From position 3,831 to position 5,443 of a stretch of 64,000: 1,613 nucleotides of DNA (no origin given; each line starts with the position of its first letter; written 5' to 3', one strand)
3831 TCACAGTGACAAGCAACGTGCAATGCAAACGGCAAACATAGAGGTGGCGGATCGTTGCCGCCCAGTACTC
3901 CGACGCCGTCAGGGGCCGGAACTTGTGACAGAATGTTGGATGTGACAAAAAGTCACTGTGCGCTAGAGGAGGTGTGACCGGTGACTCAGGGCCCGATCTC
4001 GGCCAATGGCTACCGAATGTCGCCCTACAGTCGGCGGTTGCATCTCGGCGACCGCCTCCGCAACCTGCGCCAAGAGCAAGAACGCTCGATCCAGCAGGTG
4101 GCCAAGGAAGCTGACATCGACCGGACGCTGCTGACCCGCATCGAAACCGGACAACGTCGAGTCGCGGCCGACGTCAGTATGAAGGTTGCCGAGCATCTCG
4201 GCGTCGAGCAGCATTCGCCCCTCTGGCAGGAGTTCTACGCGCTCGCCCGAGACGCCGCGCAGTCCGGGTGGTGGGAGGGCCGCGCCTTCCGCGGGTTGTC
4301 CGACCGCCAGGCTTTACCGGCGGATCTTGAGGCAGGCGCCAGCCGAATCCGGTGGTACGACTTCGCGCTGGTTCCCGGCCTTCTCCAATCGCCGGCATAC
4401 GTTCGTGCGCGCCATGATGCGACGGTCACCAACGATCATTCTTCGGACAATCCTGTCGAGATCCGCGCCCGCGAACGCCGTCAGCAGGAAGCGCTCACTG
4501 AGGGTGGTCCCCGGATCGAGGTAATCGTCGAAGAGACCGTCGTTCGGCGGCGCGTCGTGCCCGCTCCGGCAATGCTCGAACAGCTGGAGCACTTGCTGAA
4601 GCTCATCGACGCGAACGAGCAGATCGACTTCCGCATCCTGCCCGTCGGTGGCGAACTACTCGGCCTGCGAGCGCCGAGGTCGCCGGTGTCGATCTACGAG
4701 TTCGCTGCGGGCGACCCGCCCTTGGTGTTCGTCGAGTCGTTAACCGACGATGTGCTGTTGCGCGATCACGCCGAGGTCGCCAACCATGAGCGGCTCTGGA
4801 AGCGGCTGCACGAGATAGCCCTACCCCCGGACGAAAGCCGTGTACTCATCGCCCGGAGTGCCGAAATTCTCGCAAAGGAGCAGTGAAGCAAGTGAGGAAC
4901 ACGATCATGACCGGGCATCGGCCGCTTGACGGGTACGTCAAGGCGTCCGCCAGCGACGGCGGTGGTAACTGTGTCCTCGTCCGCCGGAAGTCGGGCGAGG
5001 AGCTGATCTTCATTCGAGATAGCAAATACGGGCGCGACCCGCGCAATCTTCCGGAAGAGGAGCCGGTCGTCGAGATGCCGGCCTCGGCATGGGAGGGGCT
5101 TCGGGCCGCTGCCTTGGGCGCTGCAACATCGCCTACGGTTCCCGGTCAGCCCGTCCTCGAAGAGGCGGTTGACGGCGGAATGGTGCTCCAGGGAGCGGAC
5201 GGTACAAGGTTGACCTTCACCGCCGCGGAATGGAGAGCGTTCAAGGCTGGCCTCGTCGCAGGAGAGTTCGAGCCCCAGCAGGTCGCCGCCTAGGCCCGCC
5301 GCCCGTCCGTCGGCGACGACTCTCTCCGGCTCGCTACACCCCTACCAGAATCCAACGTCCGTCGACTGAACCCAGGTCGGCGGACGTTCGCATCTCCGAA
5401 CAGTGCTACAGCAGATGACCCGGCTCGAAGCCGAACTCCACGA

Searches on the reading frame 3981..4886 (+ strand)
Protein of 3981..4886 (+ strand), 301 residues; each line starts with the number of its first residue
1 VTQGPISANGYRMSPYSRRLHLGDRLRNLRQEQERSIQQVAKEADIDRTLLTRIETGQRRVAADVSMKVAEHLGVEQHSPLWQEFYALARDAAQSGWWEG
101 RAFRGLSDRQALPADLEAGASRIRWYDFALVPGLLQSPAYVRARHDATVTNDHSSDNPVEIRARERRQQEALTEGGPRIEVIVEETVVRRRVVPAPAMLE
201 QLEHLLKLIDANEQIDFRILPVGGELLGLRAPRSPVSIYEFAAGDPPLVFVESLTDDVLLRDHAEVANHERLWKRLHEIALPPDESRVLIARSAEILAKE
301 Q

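Call 3: search_protein_families(library=pfam, proteins=[window:3981-4886:+], max_evalue=0.01)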
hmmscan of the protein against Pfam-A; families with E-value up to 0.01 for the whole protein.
window:3981-4886:+ (301 aa): 6 families
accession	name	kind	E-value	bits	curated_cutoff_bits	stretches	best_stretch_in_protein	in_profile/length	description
PF19054.6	DUF5753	-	2.9e-41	141.5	23.4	1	114-292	5-178/178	Domain of unknown function (DUF5753)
PF13560.12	HTH_31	-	8.9e-11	42.4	27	1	21-77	1-58/64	Helix-turn-helix domain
PF01381.28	HTH_3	-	7.4e-09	36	23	1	26-75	1-50/55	Helix-turn-helix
PF12844.13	HTH_19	-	6.7e-06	26.4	30.2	1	23-76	1-54/64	Helix-turn-helix domain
PF13443.12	HTH_26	-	0.0017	19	22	1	25-75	1-52/63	Cro/C1-type HTH DNA-binding domain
PF13413.12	HTH_25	-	0.0052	17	24.6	0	25-58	1-34/62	Helix-turn-helix domain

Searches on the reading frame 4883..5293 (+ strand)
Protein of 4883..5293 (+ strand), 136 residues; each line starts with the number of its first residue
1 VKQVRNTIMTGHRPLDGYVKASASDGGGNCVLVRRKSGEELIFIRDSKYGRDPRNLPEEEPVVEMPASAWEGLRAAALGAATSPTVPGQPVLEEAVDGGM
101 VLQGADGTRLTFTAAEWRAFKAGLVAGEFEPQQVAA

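Call 3: search_protein_families(library=pfam, proteins=[window:4883-5293:+], max_evalue=0.01)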
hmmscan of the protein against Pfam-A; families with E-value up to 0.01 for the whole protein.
window:4883-5293:+ (136 aa): 1 family
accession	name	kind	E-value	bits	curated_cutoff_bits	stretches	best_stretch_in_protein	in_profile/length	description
PF04149.17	DUF397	-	8.5e-12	45.5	24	1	19-76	4-53/55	Domain of unknown function (DUF397)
